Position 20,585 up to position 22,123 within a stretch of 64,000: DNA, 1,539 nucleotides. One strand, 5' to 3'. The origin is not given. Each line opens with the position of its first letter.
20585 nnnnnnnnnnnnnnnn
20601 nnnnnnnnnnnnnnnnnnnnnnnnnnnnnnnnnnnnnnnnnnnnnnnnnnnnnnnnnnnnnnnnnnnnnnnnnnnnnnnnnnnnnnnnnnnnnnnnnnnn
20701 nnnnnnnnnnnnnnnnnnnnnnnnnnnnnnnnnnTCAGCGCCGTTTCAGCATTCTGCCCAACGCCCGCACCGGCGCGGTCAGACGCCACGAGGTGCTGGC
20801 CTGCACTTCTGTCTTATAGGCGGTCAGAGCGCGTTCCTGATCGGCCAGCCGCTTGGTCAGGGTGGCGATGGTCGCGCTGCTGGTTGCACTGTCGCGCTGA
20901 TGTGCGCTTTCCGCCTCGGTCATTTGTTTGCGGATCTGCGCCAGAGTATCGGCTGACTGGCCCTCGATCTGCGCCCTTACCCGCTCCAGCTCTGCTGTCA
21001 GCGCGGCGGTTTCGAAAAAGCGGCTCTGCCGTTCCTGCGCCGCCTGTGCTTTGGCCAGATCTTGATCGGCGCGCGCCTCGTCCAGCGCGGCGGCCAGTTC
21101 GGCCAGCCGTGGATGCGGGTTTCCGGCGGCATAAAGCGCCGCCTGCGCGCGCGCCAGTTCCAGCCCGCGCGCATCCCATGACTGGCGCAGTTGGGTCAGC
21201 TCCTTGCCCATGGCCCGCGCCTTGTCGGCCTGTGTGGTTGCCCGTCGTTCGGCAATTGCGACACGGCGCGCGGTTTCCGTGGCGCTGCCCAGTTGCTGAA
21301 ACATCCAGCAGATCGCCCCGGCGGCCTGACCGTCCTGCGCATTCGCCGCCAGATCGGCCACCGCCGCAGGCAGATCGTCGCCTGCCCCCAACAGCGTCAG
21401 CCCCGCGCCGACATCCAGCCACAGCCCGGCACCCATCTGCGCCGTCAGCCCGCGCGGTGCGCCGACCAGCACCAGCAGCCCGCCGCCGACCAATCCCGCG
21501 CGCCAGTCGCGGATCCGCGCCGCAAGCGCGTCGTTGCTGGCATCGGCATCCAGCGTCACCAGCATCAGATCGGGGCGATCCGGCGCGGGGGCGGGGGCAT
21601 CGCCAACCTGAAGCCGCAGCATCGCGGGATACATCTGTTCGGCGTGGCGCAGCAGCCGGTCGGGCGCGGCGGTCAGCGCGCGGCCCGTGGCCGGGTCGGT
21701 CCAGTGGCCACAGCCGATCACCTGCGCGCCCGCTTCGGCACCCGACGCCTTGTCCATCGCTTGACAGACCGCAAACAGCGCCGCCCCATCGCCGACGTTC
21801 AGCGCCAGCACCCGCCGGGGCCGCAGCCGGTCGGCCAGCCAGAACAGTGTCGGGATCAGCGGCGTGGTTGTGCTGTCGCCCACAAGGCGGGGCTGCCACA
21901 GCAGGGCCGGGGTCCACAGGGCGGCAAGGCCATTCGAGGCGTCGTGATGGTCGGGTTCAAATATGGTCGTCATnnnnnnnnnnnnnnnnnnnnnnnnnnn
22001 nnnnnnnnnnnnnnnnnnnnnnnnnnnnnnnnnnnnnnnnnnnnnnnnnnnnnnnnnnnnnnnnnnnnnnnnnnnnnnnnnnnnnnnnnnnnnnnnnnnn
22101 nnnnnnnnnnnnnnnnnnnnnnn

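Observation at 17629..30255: Compositionally atypical glycan island with two sulfotransferases, sitting where fabF would be expected after fabD-fabG-acpP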

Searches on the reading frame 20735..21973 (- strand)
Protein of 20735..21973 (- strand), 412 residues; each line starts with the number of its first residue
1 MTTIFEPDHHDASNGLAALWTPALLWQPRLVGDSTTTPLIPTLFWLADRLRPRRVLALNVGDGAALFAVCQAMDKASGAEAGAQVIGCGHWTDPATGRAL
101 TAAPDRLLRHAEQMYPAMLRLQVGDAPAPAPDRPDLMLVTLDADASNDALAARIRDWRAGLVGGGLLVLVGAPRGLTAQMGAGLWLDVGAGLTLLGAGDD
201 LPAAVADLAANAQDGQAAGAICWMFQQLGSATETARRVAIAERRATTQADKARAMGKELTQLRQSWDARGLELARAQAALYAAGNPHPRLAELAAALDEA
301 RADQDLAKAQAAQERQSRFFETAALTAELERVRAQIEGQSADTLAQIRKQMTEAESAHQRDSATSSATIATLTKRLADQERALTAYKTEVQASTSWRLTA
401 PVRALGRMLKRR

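Call 5: search_protein_families(library=pfam, proteins=[window:20735-21973:-], max_evalue=0.01)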
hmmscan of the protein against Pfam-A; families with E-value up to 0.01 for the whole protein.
window:20735-21973:- (412 aa): 0 families
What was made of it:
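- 20735..21973 (-): g4: last gene of cassette B. It has a conserved ~170-aa N-domain containing '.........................', a long coiled coil, and a conserved '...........' tail. No Pfam hit (call 5).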

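Call 6: search_protein_families(library=ncbifam, proteins=[window:20735-21973:-], max_evalue=0.01)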
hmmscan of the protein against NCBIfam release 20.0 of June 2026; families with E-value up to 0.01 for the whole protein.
window:20735-21973:- (412 aa): 0 families

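Call 23: search_solved_structures(query=window:20735-21973:-, max_evalue=10, show_alignments=1)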
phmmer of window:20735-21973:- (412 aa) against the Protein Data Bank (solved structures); distinct sequences matched with E-value up to 10: 5.
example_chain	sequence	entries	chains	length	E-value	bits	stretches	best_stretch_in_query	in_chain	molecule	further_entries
5v93_o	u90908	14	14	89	0.16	14.2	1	345-390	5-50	30S ribosomal protein S15 | Small ribosomal subunit protein uS15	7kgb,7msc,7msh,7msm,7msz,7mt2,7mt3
2i82_A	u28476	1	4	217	0.41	12.9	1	332-380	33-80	Ribosomal large subunit pseudouridine synthase A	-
1r18_A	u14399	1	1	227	1.1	11.5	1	42-107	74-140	Protein-L-isoaspartate(D-aspartate)-O-methyltransferase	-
9e5c_6k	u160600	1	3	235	3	10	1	268-376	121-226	Dynein arm light chain, axonemal, putative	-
7bgf_A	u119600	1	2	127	7.8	8.7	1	296-363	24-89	DNA endonuclease RBBP8,CtIP/RBBP8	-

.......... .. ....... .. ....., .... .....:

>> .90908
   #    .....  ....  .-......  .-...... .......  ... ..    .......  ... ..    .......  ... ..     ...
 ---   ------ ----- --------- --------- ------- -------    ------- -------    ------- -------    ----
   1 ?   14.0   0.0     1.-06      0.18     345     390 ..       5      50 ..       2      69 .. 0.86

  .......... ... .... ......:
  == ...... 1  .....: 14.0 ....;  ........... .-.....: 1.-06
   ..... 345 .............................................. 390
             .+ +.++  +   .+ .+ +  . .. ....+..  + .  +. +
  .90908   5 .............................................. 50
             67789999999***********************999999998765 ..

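Call 58: search_solved_structures(query=A3, max_evalue=10, show_alignments=1)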
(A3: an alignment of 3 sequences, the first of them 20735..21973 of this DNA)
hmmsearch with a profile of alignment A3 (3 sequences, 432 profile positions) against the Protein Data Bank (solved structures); distinct sequences matched with E-value up to 10: 7.
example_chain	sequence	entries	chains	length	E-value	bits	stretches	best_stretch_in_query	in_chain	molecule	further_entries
8uww_E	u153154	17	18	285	0.58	12.1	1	272-398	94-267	Troponin T2, cardiac type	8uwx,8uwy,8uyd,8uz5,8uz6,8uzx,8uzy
8dd0_K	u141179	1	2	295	0.61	12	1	272-398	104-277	Troponin T2, cardiac type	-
9hef_A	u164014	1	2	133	0.74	11.7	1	129-239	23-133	Serine protease inhibitor Rv3364c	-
3klt_A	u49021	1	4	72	0.84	11.6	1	327-393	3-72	Vimentin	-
2xsx_A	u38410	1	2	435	1.4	10.8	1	183-245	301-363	BETA-ENOLASE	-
8arf_B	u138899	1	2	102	2.5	10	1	270-350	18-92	Protein Spindly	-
23gd_D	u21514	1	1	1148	9.3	8.1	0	261-377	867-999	J-like tail tip protein gp24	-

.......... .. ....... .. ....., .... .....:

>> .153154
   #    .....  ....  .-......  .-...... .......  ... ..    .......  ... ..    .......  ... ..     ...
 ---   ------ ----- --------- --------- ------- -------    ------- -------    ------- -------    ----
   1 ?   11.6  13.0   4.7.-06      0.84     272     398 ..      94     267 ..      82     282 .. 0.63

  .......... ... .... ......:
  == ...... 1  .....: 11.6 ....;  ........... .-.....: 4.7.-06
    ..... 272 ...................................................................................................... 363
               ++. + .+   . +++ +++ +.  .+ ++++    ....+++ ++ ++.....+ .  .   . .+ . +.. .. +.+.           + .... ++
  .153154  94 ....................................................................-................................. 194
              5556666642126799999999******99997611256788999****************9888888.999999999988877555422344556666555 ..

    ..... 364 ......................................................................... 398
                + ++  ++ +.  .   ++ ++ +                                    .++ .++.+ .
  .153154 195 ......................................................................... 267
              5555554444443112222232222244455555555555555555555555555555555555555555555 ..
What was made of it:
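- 20735..21973 (-): Only coiled-coil proteins match in the PDB (call 58).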

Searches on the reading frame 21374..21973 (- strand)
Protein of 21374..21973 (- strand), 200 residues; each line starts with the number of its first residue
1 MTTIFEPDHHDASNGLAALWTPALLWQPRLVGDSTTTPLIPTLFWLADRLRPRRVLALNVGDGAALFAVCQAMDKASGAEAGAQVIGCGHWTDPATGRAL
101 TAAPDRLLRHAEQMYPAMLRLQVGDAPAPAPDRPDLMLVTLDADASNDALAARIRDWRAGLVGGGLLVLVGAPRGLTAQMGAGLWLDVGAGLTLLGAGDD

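Call 92: search_solved_structures(query=A6, max_evalue=10, show_alignments=2)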
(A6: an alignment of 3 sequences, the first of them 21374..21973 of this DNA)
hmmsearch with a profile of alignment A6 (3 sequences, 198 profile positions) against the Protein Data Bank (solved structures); distinct sequences matched with E-value up to 10: 14.
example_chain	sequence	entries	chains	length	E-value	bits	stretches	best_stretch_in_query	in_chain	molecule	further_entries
9bs4_A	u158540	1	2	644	0.36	13.4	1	39-172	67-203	DNA ligase 1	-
6p0b_A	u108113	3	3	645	0.37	13.4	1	39-172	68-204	DNA ligase 1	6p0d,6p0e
7kr3_A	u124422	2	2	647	0.37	13.4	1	39-172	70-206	DNA ligase 1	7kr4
7sum_A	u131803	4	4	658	0.38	13.3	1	39-172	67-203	DNA ligase 1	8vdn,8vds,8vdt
9nys_A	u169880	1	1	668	0.39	13.3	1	39-172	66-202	DNA ligase 1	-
9yhu_A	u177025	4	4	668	0.4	13.3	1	39-172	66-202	DNA ligase 1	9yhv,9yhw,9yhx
7sx5_A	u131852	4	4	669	0.4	13.3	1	39-172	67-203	DNA ligase 1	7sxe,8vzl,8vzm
3c3p_A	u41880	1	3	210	0.44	13.1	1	98-175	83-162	Methyltransferase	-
6nq6_A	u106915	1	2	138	0.46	13.1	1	31-76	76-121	N(4)-(Beta-N-acetylglucosaminyl)-L-asparaginase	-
3p2y_A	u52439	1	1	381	0.6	12.7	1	26-146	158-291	Alanine dehydrogenase/pyridine nucleotide transhydrogenase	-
1ayy_A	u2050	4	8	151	0.67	12.6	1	31-77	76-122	GLYCOSYLASPARAGINASE | Glycosylasparaginase alpha chain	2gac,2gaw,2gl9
6dey_A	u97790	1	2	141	0.75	12.4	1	31-77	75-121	Glycosylasparaginase, residues 38-178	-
8b8t_A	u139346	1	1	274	0.83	12.2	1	39-173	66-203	DNA ligase 1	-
3ju1_A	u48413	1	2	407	0.95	12.1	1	90-144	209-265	Enoyl-CoA hydratase/isomerase family protein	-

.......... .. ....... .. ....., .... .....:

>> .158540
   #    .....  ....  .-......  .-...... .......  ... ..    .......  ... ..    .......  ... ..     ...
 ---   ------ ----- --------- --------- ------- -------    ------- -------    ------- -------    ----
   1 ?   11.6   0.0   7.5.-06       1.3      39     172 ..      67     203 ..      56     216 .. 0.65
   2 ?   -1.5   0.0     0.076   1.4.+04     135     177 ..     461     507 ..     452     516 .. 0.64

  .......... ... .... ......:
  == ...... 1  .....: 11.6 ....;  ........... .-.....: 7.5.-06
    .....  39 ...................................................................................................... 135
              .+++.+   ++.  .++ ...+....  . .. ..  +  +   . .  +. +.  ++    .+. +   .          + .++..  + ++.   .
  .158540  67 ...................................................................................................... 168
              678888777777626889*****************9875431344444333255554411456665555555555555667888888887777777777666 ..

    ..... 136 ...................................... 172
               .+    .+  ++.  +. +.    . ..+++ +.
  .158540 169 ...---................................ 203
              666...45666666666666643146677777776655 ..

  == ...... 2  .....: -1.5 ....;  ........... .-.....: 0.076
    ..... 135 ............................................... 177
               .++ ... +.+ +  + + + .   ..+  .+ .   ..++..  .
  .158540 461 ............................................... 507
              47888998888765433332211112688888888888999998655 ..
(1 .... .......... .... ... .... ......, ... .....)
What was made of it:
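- On Class I SAM methyltransferase (g4 N-domain; g5 C-domain): For g4 there is only a motif-I-like string and hits with E above 0.3 (calls 23, 92).
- Checked: 'Methyltransferase-like' for 20735-21973 could not be verified (calls 23, 58, 92).
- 20735..21973 (-): The N-domain is unresolved (call 92).
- g4's N-domain gave no significant match (call 92).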
